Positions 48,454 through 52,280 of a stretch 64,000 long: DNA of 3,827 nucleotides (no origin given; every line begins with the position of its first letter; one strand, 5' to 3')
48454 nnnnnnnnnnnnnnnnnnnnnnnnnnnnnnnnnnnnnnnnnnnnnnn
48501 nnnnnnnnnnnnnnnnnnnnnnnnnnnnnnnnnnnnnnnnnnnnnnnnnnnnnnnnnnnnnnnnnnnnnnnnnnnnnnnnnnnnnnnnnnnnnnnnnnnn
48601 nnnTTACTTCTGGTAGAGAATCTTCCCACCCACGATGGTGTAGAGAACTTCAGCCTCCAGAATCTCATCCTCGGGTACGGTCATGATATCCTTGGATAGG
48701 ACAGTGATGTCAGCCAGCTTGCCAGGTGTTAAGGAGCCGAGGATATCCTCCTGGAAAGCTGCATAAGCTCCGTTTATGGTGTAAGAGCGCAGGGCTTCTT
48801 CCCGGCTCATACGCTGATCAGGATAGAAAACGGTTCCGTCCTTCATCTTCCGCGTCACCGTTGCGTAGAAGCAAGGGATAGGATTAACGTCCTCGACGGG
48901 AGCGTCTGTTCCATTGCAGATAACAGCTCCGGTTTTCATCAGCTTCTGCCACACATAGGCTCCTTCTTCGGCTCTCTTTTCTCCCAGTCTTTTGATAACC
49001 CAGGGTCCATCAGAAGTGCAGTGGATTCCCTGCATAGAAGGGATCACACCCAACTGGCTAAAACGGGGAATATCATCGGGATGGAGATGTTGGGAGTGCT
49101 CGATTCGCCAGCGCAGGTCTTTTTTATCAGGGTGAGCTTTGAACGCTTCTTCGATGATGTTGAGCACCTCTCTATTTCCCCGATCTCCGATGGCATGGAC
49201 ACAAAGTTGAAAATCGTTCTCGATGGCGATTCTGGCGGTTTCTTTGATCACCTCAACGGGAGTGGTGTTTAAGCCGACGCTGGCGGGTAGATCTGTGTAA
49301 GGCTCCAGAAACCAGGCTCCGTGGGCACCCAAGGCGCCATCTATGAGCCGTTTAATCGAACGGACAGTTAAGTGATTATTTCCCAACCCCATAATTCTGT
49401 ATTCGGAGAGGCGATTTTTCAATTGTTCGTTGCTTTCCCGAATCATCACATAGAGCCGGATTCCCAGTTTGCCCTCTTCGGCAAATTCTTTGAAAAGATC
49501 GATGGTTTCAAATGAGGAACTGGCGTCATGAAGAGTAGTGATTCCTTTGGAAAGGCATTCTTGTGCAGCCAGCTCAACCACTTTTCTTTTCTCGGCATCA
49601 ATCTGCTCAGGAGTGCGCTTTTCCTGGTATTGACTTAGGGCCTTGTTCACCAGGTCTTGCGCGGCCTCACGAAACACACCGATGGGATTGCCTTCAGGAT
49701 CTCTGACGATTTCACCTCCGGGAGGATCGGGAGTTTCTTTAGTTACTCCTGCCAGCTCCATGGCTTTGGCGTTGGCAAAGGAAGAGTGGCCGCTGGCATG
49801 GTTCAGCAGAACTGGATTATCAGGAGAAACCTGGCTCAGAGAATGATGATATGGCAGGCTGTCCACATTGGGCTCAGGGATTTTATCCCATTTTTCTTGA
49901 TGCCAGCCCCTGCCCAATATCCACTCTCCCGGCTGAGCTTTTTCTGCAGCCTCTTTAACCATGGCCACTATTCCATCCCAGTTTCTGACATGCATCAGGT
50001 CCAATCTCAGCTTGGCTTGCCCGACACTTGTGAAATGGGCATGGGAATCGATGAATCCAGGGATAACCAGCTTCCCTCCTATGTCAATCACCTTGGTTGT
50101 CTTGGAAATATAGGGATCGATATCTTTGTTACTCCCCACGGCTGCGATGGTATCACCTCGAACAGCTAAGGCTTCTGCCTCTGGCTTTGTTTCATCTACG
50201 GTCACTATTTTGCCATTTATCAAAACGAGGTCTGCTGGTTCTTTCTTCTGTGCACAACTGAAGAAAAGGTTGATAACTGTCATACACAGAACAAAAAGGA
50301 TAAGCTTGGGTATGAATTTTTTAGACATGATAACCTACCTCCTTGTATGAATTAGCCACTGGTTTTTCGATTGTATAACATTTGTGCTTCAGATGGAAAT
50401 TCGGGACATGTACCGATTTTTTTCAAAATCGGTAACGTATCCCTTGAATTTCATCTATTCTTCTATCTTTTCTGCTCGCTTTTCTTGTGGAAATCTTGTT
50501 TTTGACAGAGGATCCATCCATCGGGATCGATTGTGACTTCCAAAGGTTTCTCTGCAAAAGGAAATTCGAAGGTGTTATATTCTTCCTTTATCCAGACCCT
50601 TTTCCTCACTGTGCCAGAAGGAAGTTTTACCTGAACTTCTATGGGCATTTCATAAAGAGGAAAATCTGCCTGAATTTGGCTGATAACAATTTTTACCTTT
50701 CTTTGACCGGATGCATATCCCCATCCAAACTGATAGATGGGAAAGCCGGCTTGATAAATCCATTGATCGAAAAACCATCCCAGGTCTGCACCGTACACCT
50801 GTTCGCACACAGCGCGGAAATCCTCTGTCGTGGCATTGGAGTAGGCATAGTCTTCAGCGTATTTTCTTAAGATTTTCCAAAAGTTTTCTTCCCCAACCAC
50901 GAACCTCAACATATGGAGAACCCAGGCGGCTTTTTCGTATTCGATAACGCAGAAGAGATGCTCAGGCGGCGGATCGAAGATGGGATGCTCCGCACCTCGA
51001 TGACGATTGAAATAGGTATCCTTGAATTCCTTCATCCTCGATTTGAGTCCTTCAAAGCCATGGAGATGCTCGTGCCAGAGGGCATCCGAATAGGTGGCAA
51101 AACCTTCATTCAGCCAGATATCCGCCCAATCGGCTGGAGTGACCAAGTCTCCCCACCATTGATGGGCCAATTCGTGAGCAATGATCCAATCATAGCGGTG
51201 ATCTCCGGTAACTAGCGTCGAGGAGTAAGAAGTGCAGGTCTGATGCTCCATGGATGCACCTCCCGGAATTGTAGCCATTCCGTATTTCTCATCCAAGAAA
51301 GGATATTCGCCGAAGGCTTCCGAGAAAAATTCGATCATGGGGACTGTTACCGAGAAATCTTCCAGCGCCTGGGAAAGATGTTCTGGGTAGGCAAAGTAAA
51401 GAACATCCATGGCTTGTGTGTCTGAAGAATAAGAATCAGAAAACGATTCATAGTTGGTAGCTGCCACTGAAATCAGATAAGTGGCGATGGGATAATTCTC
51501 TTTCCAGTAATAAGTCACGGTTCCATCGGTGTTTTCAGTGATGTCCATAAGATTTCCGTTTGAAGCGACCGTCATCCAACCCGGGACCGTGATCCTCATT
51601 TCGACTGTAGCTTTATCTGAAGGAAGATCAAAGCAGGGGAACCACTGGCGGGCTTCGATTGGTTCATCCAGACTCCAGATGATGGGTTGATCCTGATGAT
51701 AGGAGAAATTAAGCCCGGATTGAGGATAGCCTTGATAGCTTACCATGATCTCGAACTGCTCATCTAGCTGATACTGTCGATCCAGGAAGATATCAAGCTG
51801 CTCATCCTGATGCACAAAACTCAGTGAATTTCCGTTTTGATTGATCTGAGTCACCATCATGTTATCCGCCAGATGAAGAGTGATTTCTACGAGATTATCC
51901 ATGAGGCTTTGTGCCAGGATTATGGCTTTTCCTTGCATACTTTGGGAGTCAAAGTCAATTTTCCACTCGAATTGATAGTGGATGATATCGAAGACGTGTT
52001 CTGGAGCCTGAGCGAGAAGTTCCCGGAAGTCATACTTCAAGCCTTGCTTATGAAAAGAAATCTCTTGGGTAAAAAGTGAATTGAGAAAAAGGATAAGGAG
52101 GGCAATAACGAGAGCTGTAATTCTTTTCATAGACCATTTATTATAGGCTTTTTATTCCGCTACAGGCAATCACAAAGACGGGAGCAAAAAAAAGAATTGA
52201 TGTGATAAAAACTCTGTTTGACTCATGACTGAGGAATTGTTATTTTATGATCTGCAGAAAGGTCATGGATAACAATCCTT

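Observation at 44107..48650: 47-nt near-perfect direct repeats bracket a 4.45-kb segment carrying a beta-lactamase-fold gene and an orphan FtsX permease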

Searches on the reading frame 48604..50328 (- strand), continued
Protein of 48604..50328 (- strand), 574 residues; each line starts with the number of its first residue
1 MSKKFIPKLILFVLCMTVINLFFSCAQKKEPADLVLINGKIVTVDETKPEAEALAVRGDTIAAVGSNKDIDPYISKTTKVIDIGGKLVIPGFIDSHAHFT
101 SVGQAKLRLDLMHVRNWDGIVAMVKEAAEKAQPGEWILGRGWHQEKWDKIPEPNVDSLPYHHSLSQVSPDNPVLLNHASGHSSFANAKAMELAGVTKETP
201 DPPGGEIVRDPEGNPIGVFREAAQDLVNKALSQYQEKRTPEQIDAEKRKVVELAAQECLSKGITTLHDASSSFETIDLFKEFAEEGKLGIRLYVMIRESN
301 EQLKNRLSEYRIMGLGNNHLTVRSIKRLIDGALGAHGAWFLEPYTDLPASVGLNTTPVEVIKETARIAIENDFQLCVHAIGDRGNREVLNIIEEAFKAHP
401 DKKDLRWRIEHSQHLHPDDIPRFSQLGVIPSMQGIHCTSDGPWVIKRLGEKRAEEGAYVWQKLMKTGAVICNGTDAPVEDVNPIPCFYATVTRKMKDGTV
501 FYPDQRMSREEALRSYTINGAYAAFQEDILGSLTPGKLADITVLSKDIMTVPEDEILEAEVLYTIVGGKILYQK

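Call 27: search_protein_families(library=ncbifam, proteins=[window:48604-50328:-, L005:13075-13710:+, L005:13816-16221:+], max_evalue=0.001)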
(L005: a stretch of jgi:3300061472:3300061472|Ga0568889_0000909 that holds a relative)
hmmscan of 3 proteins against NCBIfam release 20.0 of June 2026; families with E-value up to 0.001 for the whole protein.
window:48604-50328:- (574 aa): 46 families (the best 25 are shown)
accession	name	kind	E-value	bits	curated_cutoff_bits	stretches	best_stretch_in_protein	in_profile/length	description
NF006056.0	PRK08204.1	subfamily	3.7e-20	72.1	391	2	34-99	5-67/449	hypothetical protein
TIGR01224.1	hutI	equivalog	1.2e-13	50.7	298.15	1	51-100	3-50/377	imidazolonepropionase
NF005557.0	PRK07228.1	equivalog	1.4e-13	50.3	522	2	34-100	3-66/445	5'-deoxyadenosine deaminase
NF006689.0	PRK09237.1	equivalog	4.7e-12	45.2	371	1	32-99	3-66/383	amidohydrolase/deacetylase family metallohydrolase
NF051886.1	XaaProDiPepCaul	equivalog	2.3e-11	43.4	500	1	50-121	17-86/398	Xaa-Pro dipeptidase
NF005540.0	PRK07203.1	equivalog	2.3e-11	43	444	1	34-101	2-70/444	putative aminohydrolase SsnA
NF006679.0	PRK09228.1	subfamily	6.9e-11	41.5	351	1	51-101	31-81/433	guanine deaminase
NF006560.0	PRK09061.1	subfamily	8.7e-11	40.8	340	1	16-107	10-95/517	amidohydrolase family protein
TIGR03314.1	Se_ssnA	subfamily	1e-10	41.1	455.5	1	34-103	1-71/441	putative selenium metabolism protein SsnA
TIGR02967.1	guan_deamin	equivalog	1.9e-10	40.3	375.4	1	53-104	8-59/401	guanine deaminase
NF006055.0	PRK08203.1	equivalog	2.1e-10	39.8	532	1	35-100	8-72/455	8-oxoguanine deaminase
NF011990.0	PRK15446.2-6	subfamily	2.6e-10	39.6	233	1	35-97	4-64/390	alpha-D-ribose 1-methylphosphonate 5-triphosphate diphosphatase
NF006549.0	PRK09045.1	equivalog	3.8e-10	39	540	1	461-545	296-379/444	TRZ/ATZ family hydrolase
TIGR02033.1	D-hydantoinase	equivalog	1.6e-09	37.3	393.25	1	36-103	3-64/454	dihydropyrimidinase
NF009686.0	PRK13207.1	subfamily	2.8e-09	36.3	354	1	27-109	63-149/569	urease subunit alpha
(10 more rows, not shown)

L005:13075-13710:+ (211 aa): 0 families

L005:13816-16221:+ (801 aa): 23 families
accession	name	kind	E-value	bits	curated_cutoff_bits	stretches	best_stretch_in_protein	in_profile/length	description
TIGR01785.1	TonB-hemin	subfamily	1.8e-61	208.5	316.85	1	99-801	1-677/677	TonB-dependent heme/hemoglobin receptor family protein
TIGR01786.1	TonB-hemlactrns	subfamily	6.1e-58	196.8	323.75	1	101-801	2-719/719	TonB-dependent hemoglobin/transferrin/lactoferrin family receptor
TIGR01783.1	TonB-siderophor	subfamily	3.4e-23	82.1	223.5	2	481-801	364-649/649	TonB-dependent siderophore receptor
NF010010.0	PRK13483.1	equivalog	1.7e-21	75.9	927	2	413-801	309-660/660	ligand-gated channel protein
TIGR01779.1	TonB-B12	equivalog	1.9e-20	73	599.7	2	89-229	19-157/614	TonB-dependent vitamin B12 receptor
NF010038.0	PRK13513.1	equivalog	5.3e-16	58.3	942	2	84-225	20-164/659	ligand-gated channel protein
TIGR01782.1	TonB-Xanth-Caul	subfamily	3.6e-14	52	310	1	335-785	428-845/868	TonB-dependent receptor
NF010048.1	PRK13524.1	subfamily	5.4e-14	51.6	493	1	198-780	148-712/744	FepA family TonB-dependent siderophore receptor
NF007926.1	PRK10641.1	equivalog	3e-13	49.2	836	1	88-227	16-155/617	TonB-dependent vitamin B12 receptor BtuB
NF010051.0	PRK13528.1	subfamily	2e-12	46.2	583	1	415-800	349-726/727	FepA family TonB-dependent siderophore receptor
NF007478.2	PRK10064.1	equivalog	2.1e-12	46.1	745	1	84-224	15-156/663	catecholate siderophore receptor CirA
NF050067.1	TonBEntbctnRecCfrA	equivalog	5.9e-11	41.4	1200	1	90-801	17-698/698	TonB-dependent ferric enterobactin receptor CfrA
NF010012.0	PRK13486.1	equivalog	1.4e-10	40.2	924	1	92-224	16-156/696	TonB-dependent receptor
NF049945.1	TonB_dep_FCYXU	equivalog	1.1e-09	37.5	825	1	159-508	99-407/697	TonB-dependent receptor, FCYXU motif-type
NF010011.0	PRK13484.1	equivalog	1.1e-07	30.6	1197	1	94-257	25-190/682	IreA family TonB-dependent siderophore receptor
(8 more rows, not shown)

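Call 28: find_related_loci(query=window:48604-50328:-, collection=genome_contigs, flank=8000)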
Query window:48604-50328:- (574 aa) in genome_contigs; peptide patterns used: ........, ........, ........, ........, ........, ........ (x = any residue, [..] = any of these).
600 stretches matched a pattern (row limit reached: there are more); 494 encode a relative of the query (tblastn E <= 1e-3); the best 80 are kept; 80 distinct loci.
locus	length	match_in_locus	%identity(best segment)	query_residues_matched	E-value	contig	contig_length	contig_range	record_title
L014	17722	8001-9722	91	1-574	0e+0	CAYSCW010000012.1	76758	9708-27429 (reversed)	MAG TPA_asm: uncultured Eubacteriales bacterium isolate binchicken_co34_437 genome assembly, contig: NODE_359_length_767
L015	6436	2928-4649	78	1-574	0e+0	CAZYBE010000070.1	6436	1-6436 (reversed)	MAG TPA_asm: uncultured Eubacteriales bacterium isolate binchicken_co376_124 genome assembly, contig: NODE_16205_length_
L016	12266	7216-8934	78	1-574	0e+0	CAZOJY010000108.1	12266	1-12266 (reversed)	MAG TPA_asm: uncultured Eubacteriales bacterium isolate binchicken_co275_143 genome assembly, contig: NODE_7793_length_1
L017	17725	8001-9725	78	3-574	0e+0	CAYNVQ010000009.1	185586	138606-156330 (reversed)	MAG TPA_asm: uncultured Eubacteriales bacterium isolate SRP323688_co1_275 genome assembly, contig: NODE_138_length_18558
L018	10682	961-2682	78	1-574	0e+0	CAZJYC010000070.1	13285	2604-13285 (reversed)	MAG TPA_asm: uncultured Eubacteriales bacterium isolate binchicken_co327_166 genome assembly, contig: NODE_1612_length_1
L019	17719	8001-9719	77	1-574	0e+0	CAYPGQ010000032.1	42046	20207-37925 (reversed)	MAG TPA_asm: uncultured Eubacteriales bacterium isolate SRP068000_co1_174 genome assembly, contig: NODE_851_length_42046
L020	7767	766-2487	76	1-574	0e+0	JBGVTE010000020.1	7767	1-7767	MAG: Candidatus Aminicenantaceae bacterium isolate S_218_B4 k127_608581, whole genome shotgun sequence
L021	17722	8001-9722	76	1-574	0e+0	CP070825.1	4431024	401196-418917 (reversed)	MAG: Candidatus Aminicenantes bacterium isolate bin112 chromosome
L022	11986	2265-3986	76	1-574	0e+0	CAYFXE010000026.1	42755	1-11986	MAG TPA_asm: uncultured Eubacteriales bacterium isolate ERP108616_co2_523 genome assembly, contig: NODE_992_length_42755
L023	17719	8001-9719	75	1-574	0e+0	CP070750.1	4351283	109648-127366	MAG: Candidatus Aminicenantes bacterium isolate bin34 chromosome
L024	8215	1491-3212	76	1-574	0e+0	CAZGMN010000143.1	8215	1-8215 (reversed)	MAG TPA_asm: uncultured Eubacteriales bacterium isolate SRP098346_co1_441 genome assembly, contig: NODE_11804_length_821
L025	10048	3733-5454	76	1-574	0e+0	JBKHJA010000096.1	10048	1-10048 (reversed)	MAG: Candidatus Aminicenantes bacterium isolate D4M11_12 NODE_4015_length_10048_cov_18.139598, whole genome shotgun sequ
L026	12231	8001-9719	74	1-574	0e+0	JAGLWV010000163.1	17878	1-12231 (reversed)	MAG: Candidatus Aminicenantes bacterium isolate RS_12_32 ZL285.bin.32.fa_163, whole genome shotgun sequence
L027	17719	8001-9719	76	1-574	0e+0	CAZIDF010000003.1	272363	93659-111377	MAG TPA_asm: uncultured Eubacteriales bacterium isolate SRP185410_co2_332 genome assembly, contig: NODE_10_length_272363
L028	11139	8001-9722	75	1-574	0e+0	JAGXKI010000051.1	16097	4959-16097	Bacterium isolate GSL_GB14_3 NODE_521_length_16097_cov_8.76124, whole genome shotgun sequence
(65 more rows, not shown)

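Call 35: find_encoding_contigs(protein=P0002, flank=10000, max_places=6)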
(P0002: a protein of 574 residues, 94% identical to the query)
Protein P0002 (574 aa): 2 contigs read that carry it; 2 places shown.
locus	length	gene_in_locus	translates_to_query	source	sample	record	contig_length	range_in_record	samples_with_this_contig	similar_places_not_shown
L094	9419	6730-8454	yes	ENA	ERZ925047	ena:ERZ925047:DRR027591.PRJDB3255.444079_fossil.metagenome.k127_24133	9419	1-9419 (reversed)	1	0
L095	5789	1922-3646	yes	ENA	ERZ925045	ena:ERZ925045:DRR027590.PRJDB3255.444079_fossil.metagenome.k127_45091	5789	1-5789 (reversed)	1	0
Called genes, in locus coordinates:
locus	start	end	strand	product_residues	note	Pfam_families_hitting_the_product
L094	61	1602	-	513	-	PF00149:Metallophos (weak), PF02872:5_nucleotid_C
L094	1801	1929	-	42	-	-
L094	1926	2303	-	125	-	PF10861:DUF2784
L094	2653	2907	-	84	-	PF00076:RRM_1, PF13893:RRM_5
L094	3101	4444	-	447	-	PF01523:PmbA_TldD_1st, PF19290:PmbA_TldD_2nd, PF19289:PmbA_TldD_3rd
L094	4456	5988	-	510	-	PF01523:PmbA_TldD_1st, PF19290:PmbA_TldD_2nd, PF19289:PmbA_TldD_3rd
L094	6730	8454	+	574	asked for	PF07969:Amidohydro_3, PF01979:Amidohydro_1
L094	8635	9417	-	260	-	?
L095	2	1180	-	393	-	?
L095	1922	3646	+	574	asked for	PF07969:Amidohydro_3, PF01979:Amidohydro_1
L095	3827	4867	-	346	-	PF13354:Beta-lactamase2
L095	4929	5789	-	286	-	?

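Call 38: find_related_loci(query=window:48604-50328:-, collection=metagenome_contigs, flank=8000)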
Query window:48604-50328:- (574 aa) in metagenome_contigs; peptide patterns used: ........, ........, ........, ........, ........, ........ (x = any residue, [..] = any of these).
600 stretches matched a pattern (row limit reached: there are more); 506 encode a relative of the query (tblastn E <= 1e-3); the best 80 are kept; 80 distinct loci.
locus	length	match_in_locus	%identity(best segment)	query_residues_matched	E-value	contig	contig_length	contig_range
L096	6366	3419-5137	78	1-574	0e+0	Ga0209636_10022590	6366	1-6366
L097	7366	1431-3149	78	1-574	0e+0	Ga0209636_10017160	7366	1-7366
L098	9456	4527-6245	77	1-574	0e+0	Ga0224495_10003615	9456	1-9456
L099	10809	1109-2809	78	8-574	0e+0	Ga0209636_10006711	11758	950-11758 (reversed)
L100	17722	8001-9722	77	1-574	0e+0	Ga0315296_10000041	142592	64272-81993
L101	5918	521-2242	76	1-574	0e+0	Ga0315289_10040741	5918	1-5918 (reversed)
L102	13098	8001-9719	75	1-574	0e+0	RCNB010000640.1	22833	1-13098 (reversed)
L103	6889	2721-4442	76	1-574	0e+0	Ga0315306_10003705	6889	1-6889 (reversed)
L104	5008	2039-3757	76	1-574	0e+0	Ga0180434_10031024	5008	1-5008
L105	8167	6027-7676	78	25-574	0e+0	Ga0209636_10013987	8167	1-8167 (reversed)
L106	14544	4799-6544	74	8-574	0e+0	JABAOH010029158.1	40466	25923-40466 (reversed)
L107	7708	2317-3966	77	25-574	0e+0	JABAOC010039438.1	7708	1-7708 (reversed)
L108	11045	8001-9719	74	1-574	0e+0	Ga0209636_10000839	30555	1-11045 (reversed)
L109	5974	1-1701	74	7-574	0e+0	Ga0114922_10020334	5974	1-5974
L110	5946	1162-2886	74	1-574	0e+0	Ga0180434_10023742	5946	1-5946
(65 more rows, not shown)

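Call 39: find_encoding_contigs(protein=P0004, flank=10000, max_places=5)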
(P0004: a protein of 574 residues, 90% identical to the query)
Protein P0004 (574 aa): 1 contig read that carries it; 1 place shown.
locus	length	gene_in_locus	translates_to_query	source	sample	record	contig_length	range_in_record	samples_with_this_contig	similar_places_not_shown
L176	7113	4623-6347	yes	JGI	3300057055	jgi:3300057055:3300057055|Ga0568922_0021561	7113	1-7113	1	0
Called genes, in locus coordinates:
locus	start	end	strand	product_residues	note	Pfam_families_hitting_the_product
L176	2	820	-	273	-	?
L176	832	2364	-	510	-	PF01523:PmbA_TldD_1st, PF19290:PmbA_TldD_2nd, PF19289:PmbA_TldD_3rd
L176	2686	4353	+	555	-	PF17900:Peptidase_M1_N, PF01433:Peptidase_M1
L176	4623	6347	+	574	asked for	PF07969:Amidohydro_3, PF01979:Amidohydro_1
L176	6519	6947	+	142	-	PF03008:DUF234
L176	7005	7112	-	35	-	?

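Call 40: find_encoding_contigs(protein=P0006, flank=10000, max_places=5)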
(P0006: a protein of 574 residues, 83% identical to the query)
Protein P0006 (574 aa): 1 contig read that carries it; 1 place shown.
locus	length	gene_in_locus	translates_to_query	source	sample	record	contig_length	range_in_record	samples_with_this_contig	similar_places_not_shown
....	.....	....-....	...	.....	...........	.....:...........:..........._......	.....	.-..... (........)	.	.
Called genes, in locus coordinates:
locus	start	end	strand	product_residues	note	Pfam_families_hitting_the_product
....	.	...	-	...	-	?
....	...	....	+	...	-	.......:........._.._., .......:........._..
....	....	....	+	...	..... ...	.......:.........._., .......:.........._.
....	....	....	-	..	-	-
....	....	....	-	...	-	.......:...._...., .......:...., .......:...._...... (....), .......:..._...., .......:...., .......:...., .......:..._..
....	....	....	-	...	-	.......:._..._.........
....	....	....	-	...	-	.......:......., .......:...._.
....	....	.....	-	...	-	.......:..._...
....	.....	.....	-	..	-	?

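Call 41: find_encoding_contigs(protein=P0005, flank=10000, max_places=5)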
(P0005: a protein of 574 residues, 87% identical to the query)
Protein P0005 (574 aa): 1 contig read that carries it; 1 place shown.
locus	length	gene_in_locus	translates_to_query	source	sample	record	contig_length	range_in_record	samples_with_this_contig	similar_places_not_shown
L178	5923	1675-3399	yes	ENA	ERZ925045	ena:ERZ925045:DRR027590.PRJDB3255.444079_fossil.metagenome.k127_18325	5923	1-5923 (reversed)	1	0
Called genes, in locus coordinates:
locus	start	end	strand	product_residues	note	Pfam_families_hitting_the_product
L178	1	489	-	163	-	?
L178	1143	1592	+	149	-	PF01433:Peptidase_M1 (weak)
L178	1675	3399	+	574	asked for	PF07969:Amidohydro_3, PF01979:Amidohydro_1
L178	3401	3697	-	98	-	-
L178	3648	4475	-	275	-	PF00142:Fer4_NifH, PF01656:CbiA, PF02374:ArsA_ATPase (weak), PF06564:CBP_BcsQ, PF09140:MipZ, PF10609:ParA, PF13614:AAA_31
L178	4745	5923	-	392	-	?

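Call 61: search_protein_families(library=phrogs, proteins=[L005:13075-13710:+, L176:6519-6947:+], max_evalue=0.01)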
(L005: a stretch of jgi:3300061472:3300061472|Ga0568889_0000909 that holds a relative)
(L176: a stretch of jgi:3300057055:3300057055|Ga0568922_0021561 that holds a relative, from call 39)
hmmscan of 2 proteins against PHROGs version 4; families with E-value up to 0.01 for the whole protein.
L005:13075-13710:+ (211 aa): 0 families

L176:6519-6947:+ (142 aa): 0 families

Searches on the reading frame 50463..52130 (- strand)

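Call 7: search_protein_families(library=pfam, proteins=[window:50463-52130:-])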
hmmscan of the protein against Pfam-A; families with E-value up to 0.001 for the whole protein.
window:50463-52130:- (555 aa): 2 families
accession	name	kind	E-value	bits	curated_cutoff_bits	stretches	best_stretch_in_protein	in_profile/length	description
PF01433.26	Peptidase_M1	-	6.2e-35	121.2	27.7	1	260-457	4-218/218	Peptidase family M1 domain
PF17900.6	Peptidase_M1_N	-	3.2e-22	80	25.8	1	51-219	4-186/186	Peptidase M1 N-terminal domain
